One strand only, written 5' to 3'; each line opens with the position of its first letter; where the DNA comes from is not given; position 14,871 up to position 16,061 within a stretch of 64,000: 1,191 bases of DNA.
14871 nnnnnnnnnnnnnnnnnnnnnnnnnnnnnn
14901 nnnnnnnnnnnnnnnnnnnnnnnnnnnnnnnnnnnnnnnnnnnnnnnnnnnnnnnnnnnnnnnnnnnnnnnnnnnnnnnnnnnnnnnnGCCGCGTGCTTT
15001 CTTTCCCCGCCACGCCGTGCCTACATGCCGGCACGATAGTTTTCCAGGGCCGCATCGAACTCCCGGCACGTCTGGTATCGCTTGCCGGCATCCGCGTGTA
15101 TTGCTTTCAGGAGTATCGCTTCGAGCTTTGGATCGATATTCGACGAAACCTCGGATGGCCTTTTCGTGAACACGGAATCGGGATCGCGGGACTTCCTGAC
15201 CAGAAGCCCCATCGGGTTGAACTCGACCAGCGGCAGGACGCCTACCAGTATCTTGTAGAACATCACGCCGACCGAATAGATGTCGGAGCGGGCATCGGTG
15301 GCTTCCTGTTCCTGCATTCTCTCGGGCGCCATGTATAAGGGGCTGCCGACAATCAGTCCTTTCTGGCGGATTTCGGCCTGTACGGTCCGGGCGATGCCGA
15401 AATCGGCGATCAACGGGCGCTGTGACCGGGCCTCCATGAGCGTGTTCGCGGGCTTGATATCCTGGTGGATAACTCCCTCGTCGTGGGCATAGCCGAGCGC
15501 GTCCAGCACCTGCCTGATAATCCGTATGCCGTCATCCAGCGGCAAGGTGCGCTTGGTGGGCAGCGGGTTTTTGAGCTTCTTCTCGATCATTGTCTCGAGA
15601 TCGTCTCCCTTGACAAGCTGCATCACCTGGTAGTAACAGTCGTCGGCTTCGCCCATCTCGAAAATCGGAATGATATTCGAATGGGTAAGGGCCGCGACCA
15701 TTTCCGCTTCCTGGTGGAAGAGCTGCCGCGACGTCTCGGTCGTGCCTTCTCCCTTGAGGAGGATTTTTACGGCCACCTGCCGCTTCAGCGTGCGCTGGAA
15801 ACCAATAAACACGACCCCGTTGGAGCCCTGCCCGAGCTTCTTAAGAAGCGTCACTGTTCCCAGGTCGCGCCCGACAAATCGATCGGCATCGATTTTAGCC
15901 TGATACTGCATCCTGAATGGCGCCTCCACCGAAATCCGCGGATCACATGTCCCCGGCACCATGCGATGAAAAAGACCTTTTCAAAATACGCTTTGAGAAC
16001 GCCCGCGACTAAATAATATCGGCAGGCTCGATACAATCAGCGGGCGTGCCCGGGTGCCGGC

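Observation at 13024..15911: Stand-alone Hanks-type kinase paired with a large protein ending in a catalytically dead GGDEF-like domain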

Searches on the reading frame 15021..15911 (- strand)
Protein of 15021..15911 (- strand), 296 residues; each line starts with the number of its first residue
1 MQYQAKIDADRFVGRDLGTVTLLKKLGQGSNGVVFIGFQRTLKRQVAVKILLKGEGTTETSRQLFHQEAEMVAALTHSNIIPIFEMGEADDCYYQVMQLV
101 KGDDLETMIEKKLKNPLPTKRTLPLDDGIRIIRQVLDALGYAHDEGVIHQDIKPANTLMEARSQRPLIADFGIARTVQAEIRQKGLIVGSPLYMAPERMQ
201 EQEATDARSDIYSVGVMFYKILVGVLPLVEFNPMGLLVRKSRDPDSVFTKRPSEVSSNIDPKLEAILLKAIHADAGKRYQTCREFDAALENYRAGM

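Call 3: search_protein_families(library=pfam, proteins=[window:15021-15911:-], max_evalue=1)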
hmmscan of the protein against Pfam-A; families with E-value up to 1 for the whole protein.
window:15021-15911:- (296 aa): 4 families
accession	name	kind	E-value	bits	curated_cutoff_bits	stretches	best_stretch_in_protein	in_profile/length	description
PF00069.31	Pkinase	-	1.6e-46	159.3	31.7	1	22-280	3-253/263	Protein kinase domain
PF07714.23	PK_Tyr_Ser-Thr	-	1.6e-30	106.7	23.1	1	21-237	2-214/258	Protein tyrosine and serine/threonine kinase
PF03109.22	ABC1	-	0.048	13.2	22.9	1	143-184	184-224/244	ABC1 atypical kinase-like domain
PF17667.7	Pkinase_fungal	-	0.12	11.5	24.1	1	143-213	303-378/387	Fungal protein kinase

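Call 4: search_protein_families(library=ncbifam, proteins=[window:15021-15911:-], max_evalue=1)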
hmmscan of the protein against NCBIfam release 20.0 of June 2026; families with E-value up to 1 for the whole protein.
window:15021-15911:- (296 aa): 20 families
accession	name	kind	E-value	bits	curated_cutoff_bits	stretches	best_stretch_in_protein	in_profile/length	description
NF033483.0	PknB_PASTA_kin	equivalog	4.9e-62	210.7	450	1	22-293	11-269/563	Stk1 family PASTA domain-containing Ser/Thr kinase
NF047741.1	antiphage_MADS6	equivalog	6.2e-41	140.6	460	2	111-292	283-460/612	methylation-associated defense system protein kinase MAD6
NF052427.1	StpK7MSMEG_1200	equivalog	4.7e-40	137.6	900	1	16-289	5-265/601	serine/threonine protein kinase StpK7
NF009651.0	PRK13184.1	equivalog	9.1e-36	123.2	839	1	21-295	5-293/932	serine/threonine-protein kinase PknD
TIGR03903.1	TOMM_kin_cyc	equivalog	1.2e-28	99.5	705.75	1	44-225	4-186/1267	TOMM system kinase/cyclase fusion protein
NF038150.1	lanthi_synth_IV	equivalog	1.1e-21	76.8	650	1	30-287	201-451/851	class IV lanthionine synthetase LanL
NF033442.0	BREX_PglW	equivalog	1.7e-19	69.1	990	2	21-181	515-667/1391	BREX system serine/threonine kinase PglW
NF043056.1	T4SS_LegK1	equivalog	1.2e-17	63.7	550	1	55-216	115-278/516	Dot/Icm T4SS effector kinase LegK1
NF053615.1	SerThrKinAfsKStmc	equivalog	4.1e-14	52.2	1300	1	15-235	10-220/809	protein serine/threonine kinase AfsK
NF038151.1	lanthi_synth_III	equivalog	5.8e-13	48.1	575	1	60-233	265-434/833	class III lanthionine synthetase LanKC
NF058632.1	SerThrKinPrkT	equivalog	7.4e-07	28.5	280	1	21-172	24-163/322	serine/threonine protein kinase PrkT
NF041408.1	XopAU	subfamily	2e-06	27.7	450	1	60-222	259-415/498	XopAU family type III secretion system effector serine/threonine kinase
TIGR03724.2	arch_bud32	equivalog_domain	2.4e-06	27.2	125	1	94-178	69-135/193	KEOPS complex kinase/ATPase Bud32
NF007174.0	PRK09605.1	equivalog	0.0013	17.3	447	1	94-178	412-477/535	bifunctional N(6)-L-threonylcarbamoyladenine synthase/serine/threonine protein kinase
NF011464.0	PRK14879.1-7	equivalog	0.0043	16.8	246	1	111-175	91-150/221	Kae1-associated kinase Bud32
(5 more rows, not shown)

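Call 67: find_homologous_proteins(query=window:15021-15911:-, max_evalue=1e-40)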
Query window:15021-15911:- (296 aa): 672 proteins with E <= 1e-40 among 8000 candidates; the best 120 are listed.
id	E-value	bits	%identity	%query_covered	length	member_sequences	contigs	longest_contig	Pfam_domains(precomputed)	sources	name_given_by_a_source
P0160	1.6e-190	649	100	100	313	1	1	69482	PF07714.24,PF00069.32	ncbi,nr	ncbi:MAG: protein kinase [Chitinivibrionales bacterium]|nr:protein kinase [Chitinivibrionales bacter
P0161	7.1e-141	486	77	99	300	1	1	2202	PF07714.24,PF00069.32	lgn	-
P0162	6.8e-137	473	76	95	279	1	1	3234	PF07714.24,PF00069.32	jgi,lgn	-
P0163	1.1e-136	473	74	100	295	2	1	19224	PF07714.24,PF00069.32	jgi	-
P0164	1.6e-127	443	68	99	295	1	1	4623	PF07714.24,PF00069.32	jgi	jgi:serine/threonine-protein kinase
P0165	9.0e-116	404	62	97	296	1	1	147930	PF07714.24,PF00069.32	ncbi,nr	ncbi:MAG: protein kinase [Chitinivibrionales bacterium]|nr:protein kinase [Chitinivibrionales bacter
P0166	1.2e-114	400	62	99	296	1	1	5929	PF07714.24,PF00069.32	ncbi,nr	ncbi:MAG: protein kinase [Chitinivibrionales bacterium]|nr:protein kinase [Chitinivibrionales bacter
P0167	3.9e-112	392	59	99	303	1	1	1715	PF07714.24,PF00069.32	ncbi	-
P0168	4.9e-112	392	63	97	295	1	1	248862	PF07714.24,PF00069.32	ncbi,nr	ncbi:MAG: protein kinase [Chitinivibrionales bacterium]|nr:protein kinase [Chitinivibrionales bacter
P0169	1.7e-110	387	62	97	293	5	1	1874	PF07714.24,PF00069.32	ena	-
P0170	2.4e-104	367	60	97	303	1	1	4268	PF07714.24,PF00069.32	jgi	jgi:eukaryotic-like serine/threonine-protein kinase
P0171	3.7e-104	366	57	99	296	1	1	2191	PF07714.24,PF00069.32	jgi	jgi:serine/threonine-protein kinase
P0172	6.5e-101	355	54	98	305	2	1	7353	PF07714.24,PF00069.32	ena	-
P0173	2.6e-98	347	54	99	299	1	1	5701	PF07714.24,PF00069.32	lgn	-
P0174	7.2e-98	345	56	97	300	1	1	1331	PF07714.24,PF00069.32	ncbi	-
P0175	7.8e-98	345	58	93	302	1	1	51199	PF07714.24,PF00069.32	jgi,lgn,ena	-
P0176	1.0e-97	345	55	99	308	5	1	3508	PF07714.24,PF00069.32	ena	-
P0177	1.1e-97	345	56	98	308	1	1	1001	PF07714.24,PF00069.32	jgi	jgi:serine/threonine-protein kinase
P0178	1.5e-97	344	55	98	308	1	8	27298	PF07714.24,PF00069.32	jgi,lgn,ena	jgi:Serine/threonine protein kinase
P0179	1.7e-97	344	55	97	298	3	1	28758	PF07714.24,PF00069.32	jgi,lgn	jgi:serine/threonine-protein kinase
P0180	2.5e-97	344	55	97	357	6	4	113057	PF07714.24,PF00069.32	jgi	jgi:eukaryotic-like serine/threonine-protein kinase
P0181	9.2e-97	342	56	99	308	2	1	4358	PF07714.24,PF00069.32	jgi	jgi:eukaryotic-like serine/threonine-protein kinase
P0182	3.8e-96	340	56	94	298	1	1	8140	PF07714.24,PF00069.32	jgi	jgi:serine/threonine-protein kinase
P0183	6.8e-96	339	55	97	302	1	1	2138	PF07714.24,PF00069.32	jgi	-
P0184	1.0e-95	338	55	98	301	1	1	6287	PF07714.24,PF00069.32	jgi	jgi:serine/threonine protein kinase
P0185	2.4e-95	337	53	98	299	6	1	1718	PF07714.24,PF00069.32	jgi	-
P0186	2.6e-95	337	56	95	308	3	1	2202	PF07714.24,PF00069.32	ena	-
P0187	3.3e-95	337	57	93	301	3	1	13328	PF07714.24,PF00069.32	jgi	jgi:serine/threonine-protein kinase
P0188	4.2e-95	336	55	99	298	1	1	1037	PF07714.24,PF00069.32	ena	-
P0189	4.3e-95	336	54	98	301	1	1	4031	PF07714.24,PF00069.32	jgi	jgi:serine/threonine protein kinase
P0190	5.0e-95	336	54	99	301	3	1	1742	PF07714.24,PF00069.32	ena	-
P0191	6.0e-95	336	56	97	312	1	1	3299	PF07714.24,PF00069.32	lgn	-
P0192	6.4e-95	336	53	97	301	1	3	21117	PF07714.24,PF00069.32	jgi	jgi:serine/threonine protein kinase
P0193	6.4e-95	336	56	93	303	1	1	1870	PF07714.24,PF00069.32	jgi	jgi:eukaryotic-like serine/threonine-protein kinase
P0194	6.4e-95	336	53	97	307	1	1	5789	PF07714.24,PF00069.32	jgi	-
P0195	1.1e-94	335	54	96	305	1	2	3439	PF07714.24,PF00069.32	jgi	jgi:serine/threonine-protein kinase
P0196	1.2e-94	335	53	98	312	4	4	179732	PF07714.24,PF00069.32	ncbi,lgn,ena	-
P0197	1.2e-94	335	54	98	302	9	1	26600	PF07714.24,PF00069.32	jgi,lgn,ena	-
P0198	2.0e-94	334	54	97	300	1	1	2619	PF07714.24,PF00069.32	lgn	-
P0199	3.3e-94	333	56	97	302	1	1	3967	PF07714.24,PF00069.32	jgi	jgi:serine/threonine-protein kinase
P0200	3.8e-94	333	55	95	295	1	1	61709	PF07714.24,PF00069.32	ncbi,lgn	-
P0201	4.6e-94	333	55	97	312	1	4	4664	PF07714.24,PF00069.32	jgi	jgi:eukaryotic-like serine/threonine-protein kinase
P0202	4.7e-94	333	55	97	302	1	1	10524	PF07714.24,PF00069.32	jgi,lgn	jgi:serine/threonine-protein kinase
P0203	5.2e-94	333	56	97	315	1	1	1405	PF07714.24,PF00069.32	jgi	-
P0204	5.5e-94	333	55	97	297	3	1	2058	PF07714.24,PF00069.32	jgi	jgi:serine/threonine-protein kinase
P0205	6.0e-94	332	54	97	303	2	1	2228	PF07714.24,PF00069.32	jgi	jgi:eukaryotic-like serine/threonine-protein kinase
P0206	6.2e-94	332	55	97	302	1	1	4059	PF07714.24,PF00069.32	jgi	jgi:serine/threonine-protein kinase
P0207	6.3e-94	332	54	98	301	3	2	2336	PF07714.24,PF00069.32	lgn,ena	-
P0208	6.4e-94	332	54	97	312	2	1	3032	PF07714.24,PF00069.32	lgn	-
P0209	6.6e-94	332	53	98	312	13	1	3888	PF07714.24,PF00069.32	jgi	jgi:serine/threonine-protein kinase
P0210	6.7e-94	332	55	97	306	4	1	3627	PF07714.24,PF00069.32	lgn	-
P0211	7.9e-94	332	56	97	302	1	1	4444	PF07714.24,PF00069.32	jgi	-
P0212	9.2e-94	332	55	97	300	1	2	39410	PF07714.24,PF00069.32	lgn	-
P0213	9.6e-94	332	54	97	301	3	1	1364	PF07714.24,PF00069.32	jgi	jgi:serine/threonine-protein kinase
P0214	1.2e-93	332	53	98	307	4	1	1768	PF07714.24,PF00069.32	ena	-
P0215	1.7e-93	331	53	97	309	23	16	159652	PF07714.24,PF00069.32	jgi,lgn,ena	jgi:serine/threonine-protein kinase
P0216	2.2e-93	331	55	96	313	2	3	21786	PF07714.24,PF00069.32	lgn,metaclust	metaclust:\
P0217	2.7e-93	330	53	97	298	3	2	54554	PF07714.24,PF00069.32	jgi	jgi:serine/threonine-protein kinase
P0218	3.4e-93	330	53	97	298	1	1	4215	PF07714.24,PF00069.32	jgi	jgi:eukaryotic-like serine/threonine-protein kinase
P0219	3.7e-93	330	53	97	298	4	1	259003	PF07714.24,PF00069.32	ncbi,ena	-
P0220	3.8e-93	330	53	98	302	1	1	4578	PF07714.24,PF00069.32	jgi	jgi:eukaryotic-like serine/threonine-protein kinase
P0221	4.3e-93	330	55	97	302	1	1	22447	PF07714.24,PF00069.32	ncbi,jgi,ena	-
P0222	5.3e-93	329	53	98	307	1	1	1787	PF07714.24,PF00069.32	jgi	jgi:eukaryotic-like serine/threonine-protein kinase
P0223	5.3e-93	329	54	97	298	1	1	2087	PF07714.24,PF00069.32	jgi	jgi:serine/threonine-protein kinase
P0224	5.8e-93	329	52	97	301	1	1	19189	PF07714.24,PF00069.32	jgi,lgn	-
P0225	5.8e-93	329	55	96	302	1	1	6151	PF07714.24,PF00069.32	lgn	-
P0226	5.8e-93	329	53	97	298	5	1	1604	PF07714.24,PF00069.32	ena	-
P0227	6.8e-93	329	54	97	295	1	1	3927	PF07714.24,PF00069.32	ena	-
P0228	6.9e-93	329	54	95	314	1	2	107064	PF07714.24,PF00069.32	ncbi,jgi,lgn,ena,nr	ncbi:MAG TPA: serine/threonine-protein kinase [Chitinivibrionales bacterium]|nr:serine/threonine-pro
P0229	7.1e-93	329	53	97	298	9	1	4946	PF07714.24,PF00069.32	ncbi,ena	-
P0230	7.2e-93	329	53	97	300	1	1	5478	PF07714.24,PF00069.32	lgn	-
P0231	7.8e-93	329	53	98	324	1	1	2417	PF07714.24,PF00069.32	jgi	jgi:eukaryotic-like serine/threonine-protein kinase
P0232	7.9e-93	329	53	99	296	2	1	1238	PF07714.24,PF00069.32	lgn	-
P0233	1.1e-92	328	52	99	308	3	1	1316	PF07714.24,PF00069.32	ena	-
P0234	1.2e-92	328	53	99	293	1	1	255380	PF07714.24,PF00069.32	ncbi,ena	-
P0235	1.5e-92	328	51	98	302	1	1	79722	PF07714.24,PF00069.32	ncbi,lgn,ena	-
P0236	1.5e-92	328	54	99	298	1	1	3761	PF07714.24,PF00069.32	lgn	-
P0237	1.8e-92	328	54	97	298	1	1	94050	PF07714.24,PF00069.32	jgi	-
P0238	2.0e-92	327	53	97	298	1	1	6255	PF07714.24,PF00069.32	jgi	jgi:eukaryotic-like serine/threonine-protein kinase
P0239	2.5e-92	327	54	99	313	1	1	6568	PF07714.24,PF00069.32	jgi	jgi:serine/threonine-protein kinase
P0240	2.5e-92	327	52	98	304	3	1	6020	PF07714.24,PF00069.32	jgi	-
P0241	2.7e-92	327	54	99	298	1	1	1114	PF07714.24,PF00069.32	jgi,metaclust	metaclust:\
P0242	3.0e-92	327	51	98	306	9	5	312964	PF07714.24,PF00069.32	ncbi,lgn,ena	-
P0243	3.1e-92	327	53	99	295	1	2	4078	PF07714.24,PF00069.32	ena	-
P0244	3.6e-92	327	54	99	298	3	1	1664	PF07714.24,PF00069.32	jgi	jgi:serine/threonine-protein kinase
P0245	3.7e-92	327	52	97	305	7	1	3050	PF07714.24,PF00069.32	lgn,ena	-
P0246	4.3e-92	326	54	99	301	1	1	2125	PF07714.24,PF00069.32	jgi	jgi:serine/threonine protein kinase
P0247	5.0e-92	326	52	97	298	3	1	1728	PF07714.24,PF00069.32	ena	-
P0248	5.1e-92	326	54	97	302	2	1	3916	PF07714.24,PF00069.32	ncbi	-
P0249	5.1e-92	326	52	99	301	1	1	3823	PF07714.24,PF00069.32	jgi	jgi:eukaryotic-like serine/threonine-protein kinase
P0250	5.3e-92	326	53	97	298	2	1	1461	PF07714.24,PF00069.32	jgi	-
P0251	5.5e-92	326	54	99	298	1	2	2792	PF07714.24,PF00069.32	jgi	jgi:serine/threonine-protein kinase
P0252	5.8e-92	326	54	97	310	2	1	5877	PF07714.24,PF00069.32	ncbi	-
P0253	5.9e-92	326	54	99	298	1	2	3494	PF07714.24,PF00069.32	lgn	-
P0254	6.1e-92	326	53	99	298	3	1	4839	PF07714.24,PF00069.32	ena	-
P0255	6.1e-92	326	54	96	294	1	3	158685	PF07714.24,PF00069.32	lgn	-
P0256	6.8e-92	326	54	97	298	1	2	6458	PF07714.24,PF00069.32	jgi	jgi:serine/threonine-protein kinase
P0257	7.1e-92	326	52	97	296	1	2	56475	PF07714.24,PF00069.32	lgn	-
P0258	7.1e-92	326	54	99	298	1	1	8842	PF07714.24,PF00069.32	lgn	-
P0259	7.4e-92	326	52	99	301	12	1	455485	PF07714.24,PF00069.32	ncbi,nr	ncbi:MAG: serine/threonine protein kinase [Geobacteraceae bacterium]|nr:serine/threonine protein kin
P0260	8.3e-92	325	53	99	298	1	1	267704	PF07714.24,PF00069.32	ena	-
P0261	1.0e-91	325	53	97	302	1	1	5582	PF07714.24,PF00069.32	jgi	jgi:eukaryotic-like serine/threonine-protein kinase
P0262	1.1e-91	325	53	97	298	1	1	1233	PF07714.24,PF00069.32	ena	-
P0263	1.2e-91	325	53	97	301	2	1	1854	PF07714.24,PF00069.32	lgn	-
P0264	1.3e-91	325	53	99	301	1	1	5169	PF07714.24,PF00069.32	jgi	jgi:eukaryotic-like serine/threonine-protein kinase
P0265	1.4e-91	325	53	99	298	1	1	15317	PF07714.24,PF00069.32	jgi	-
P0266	1.6e-91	325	52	97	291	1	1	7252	PF07714.24,PF00069.32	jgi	jgi:eukaryotic-like serine/threonine-protein kinase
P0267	1.7e-91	324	53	99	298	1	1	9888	PF07714.24,PF00069.32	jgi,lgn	-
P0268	1.8e-91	324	54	99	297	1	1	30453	PF07714.24,PF00069.32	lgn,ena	-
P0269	1.8e-91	324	55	99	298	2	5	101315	PF07714.24,PF00069.32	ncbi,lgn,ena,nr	ncbi:MAG: serine/threonine-protein kinase [Geobacteraceae bacterium]|nr:serine/threonine-protein kin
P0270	1.8e-91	324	53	96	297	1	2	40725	PF07714.24,PF00069.32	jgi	jgi:eukaryotic-like serine/threonine-protein kinase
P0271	1.9e-91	324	54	96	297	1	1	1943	PF07714.24,PF00069.32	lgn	-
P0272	2.0e-91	324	52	97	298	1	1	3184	PF07714.24,PF00069.32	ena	-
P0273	2.1e-91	324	53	99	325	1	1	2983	PF07714.24,PF00069.32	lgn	-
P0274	2.2e-91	324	52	97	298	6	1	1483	PF07714.24,PF00069.32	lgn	-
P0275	2.3e-91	324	52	99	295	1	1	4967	PF07714.24,PF00069.32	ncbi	-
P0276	2.4e-91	324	52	97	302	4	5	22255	PF07714.24,PF00069.32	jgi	jgi:serine/threonine-protein kinase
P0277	2.4e-91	324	52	99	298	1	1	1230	PF07714.24,PF00069.32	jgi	jgi:serine/threonine-protein kinase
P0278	2.6e-91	324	53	100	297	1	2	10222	PF07714.24,PF00069.32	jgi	jgi:serine/threonine-protein kinase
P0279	3.1e-91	324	52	100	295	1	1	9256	PF07714.24,PF00069.32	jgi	jgi:eukaryotic-like serine/threonine-protein kinase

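Call 68: find_encoding_contigs(protein=P0168, flank=5000, max_places=1)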
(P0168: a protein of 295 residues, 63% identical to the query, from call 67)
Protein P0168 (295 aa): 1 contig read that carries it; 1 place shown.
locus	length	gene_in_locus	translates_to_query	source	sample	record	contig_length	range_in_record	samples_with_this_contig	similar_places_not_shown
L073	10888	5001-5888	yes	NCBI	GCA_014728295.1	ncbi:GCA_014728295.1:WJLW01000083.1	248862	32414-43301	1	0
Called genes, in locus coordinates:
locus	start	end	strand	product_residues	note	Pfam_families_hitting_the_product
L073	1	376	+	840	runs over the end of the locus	PF00343:Phosphorylase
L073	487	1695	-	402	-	PF06452:CBM9_1 (weak)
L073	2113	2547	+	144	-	PF02580:Tyr_Deacylase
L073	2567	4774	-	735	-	PF05496:RuvB_N, PF01078:Mg_chelatase (faint), PF13191:AAA_16 (faint), PF00004:AAA, PF07728:AAA_5 (weak), PF13173:AAA_14 (weak), PF16193:AAA_assoc_2, PF12002:MgsA_C, +1 more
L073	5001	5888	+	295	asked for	PF00069:Pkinase, PF07714:PK_Tyr_Ser-Thr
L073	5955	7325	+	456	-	PF02254:TrkA_N, PF00107:ADH_zinc_N (faint), PF02080:TrkA_C, PF02254:TrkA_N, PF02080:TrkA_C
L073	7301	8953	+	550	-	PF02386:TrkH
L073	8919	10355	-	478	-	PF08486:SpoIID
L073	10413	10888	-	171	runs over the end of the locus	PF01327:Pep_deformylase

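Call 69: find_encoding_contigs(protein=P0180, flank=5000, max_places=1)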
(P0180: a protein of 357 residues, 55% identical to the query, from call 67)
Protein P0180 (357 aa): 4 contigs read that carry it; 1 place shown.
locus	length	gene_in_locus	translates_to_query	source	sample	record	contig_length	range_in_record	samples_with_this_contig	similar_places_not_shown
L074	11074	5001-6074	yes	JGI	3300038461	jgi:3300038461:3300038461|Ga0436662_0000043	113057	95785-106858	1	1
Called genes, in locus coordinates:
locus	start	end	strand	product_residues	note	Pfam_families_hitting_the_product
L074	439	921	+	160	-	PF10543:ORF6N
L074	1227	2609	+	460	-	PF01555:N6_N4_Mtase (weak)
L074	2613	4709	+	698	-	PF04851:ResIII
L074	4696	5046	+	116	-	PF08722:Tn7_TnsA-like_N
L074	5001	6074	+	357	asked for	PF00069:Pkinase, PF07714:PK_Tyr_Ser-Thr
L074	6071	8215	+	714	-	-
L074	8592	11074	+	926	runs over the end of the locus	PF00703:Glyco_hydro_2, PF16355:DUF4982, PF18565:Glyco_hydro2_C5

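Call 70: find_encoding_contigs(protein=P0215, flank=5000, max_places=1)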
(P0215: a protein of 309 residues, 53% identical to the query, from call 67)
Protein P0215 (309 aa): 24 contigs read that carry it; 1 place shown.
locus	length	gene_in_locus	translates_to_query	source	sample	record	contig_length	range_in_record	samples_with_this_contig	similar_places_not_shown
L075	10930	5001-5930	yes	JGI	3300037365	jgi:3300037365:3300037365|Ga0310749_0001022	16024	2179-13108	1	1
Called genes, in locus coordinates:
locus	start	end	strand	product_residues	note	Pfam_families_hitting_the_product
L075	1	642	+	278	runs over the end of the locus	PF00037:Fer4, PF12797:Fer4_2 (weak), PF12837:Fer4_6, PF12838:Fer4_7 (faint), PF13237:Fer4_10, PF14697:Fer4_21 (weak), PF13187:Fer4_9 (weak), PF27217:AF_0155, +2 more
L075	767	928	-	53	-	-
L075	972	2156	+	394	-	PF00753:Lactamase_B, PF19583:ODP, PF12706:Lactamase_B_2 (weak)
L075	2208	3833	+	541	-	PF03063:Prismane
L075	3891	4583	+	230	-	PF00117:GATase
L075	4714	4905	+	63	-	PF12797:Fer4_2 (weak), PF00037:Fer4 (weak), PF13459:Fer4_15, PF13370:Fer4_13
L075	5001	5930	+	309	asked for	PF00069:Pkinase, PF07714:PK_Tyr_Ser-Thr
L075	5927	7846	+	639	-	-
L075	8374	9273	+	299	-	PF00999:Na_H_Exchanger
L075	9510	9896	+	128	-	PF02482:Ribosomal_S30AE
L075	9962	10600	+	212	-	PF00300:His_Phos_1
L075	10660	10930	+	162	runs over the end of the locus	PF02502:LacAB_rpiB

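Call 71: find_encoding_contigs(protein=P0242, flank=5000, max_places=1)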
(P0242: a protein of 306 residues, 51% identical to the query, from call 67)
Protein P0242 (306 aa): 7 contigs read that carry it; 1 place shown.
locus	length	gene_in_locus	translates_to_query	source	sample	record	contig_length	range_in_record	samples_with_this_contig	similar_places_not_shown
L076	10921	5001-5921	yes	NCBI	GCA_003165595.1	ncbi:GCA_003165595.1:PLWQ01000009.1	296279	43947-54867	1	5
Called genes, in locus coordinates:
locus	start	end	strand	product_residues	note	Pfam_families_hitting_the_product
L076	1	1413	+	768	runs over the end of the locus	PF13439:Glyco_transf_4, PF00534:Glycos_transf_1, PF13692:Glyco_trans_1_4, PF13524:Glyco_trans_1_2 (weak)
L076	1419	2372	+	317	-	PF04041:Glyco_hydro_130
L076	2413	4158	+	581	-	PF05524:PEP-utilisers_N, PF00391:PEP-utilizers, PF02896:PEP-utilizers_C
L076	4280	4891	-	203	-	-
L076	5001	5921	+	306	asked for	PF00069:Pkinase, PF07714:PK_Tyr_Ser-Thr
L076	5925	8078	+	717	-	-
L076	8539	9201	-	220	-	PF02586:SRAP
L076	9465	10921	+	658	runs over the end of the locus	PF13620:CarboxypepD_reg (weak), PF13715:CarbopepD_reg_2 (faint), PF02057:Glyco_hydro_59 (faint), PF02055:Glyco_hydro_30, PF17189:Glyco_hydro_30C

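Call 79: search_protein_families(library=padloc, proteins=[window:15021-15911:-], max_evalue=0.01)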
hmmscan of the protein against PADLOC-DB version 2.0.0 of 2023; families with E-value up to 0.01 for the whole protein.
window:15021-15911:- (296 aa): 35 families (the best 25 are shown)
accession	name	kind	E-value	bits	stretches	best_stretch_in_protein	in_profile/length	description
PDLC04042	PD-T4-6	-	6.2e-66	221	1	21-294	12-274/292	-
PDLC04053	PD-T4-6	-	4.1e-64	215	1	17-291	8-270/311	-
PDLC04061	PD-T4-6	-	1e-62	211.3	1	19-292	17-283/510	-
PDLC04060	PD-T4-6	-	1.1e-56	190.7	1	21-293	11-270/486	-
PDLC04054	PD-T4-6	-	1.1e-53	180.9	1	21-292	13-273/347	-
PDLC04043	PD-T4-6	-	1.4e-53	180.6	1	16-290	13-275/452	-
PDLC04138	mad6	-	3.9e-52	176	1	18-284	51-305/659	mads_6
PDLC04047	PD-T4-6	-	7.7e-51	171.1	1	21-291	13-271/327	-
PDLC04039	PD-T4-6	-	4e-50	169.2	1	10-294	6-277/458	-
PDLC04041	PD-T4-6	-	6.6e-46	155.4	1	17-290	27-291/443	-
PDLC04040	PD-T4-6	-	8.8e-46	154.7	1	26-295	2-268/547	-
PDLC04057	PD-T4-6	-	1e-44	151.3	1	22-291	12-269/443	-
PDLC04048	PD-T4-6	-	5e-44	149.1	1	21-287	13-267/354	-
PDLC04052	PD-T4-6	-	6.9e-44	148.9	1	26-295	17-279/496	-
PDLC04064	PD-T4-6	-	3.4e-41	139.4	1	6-287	8-275/369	-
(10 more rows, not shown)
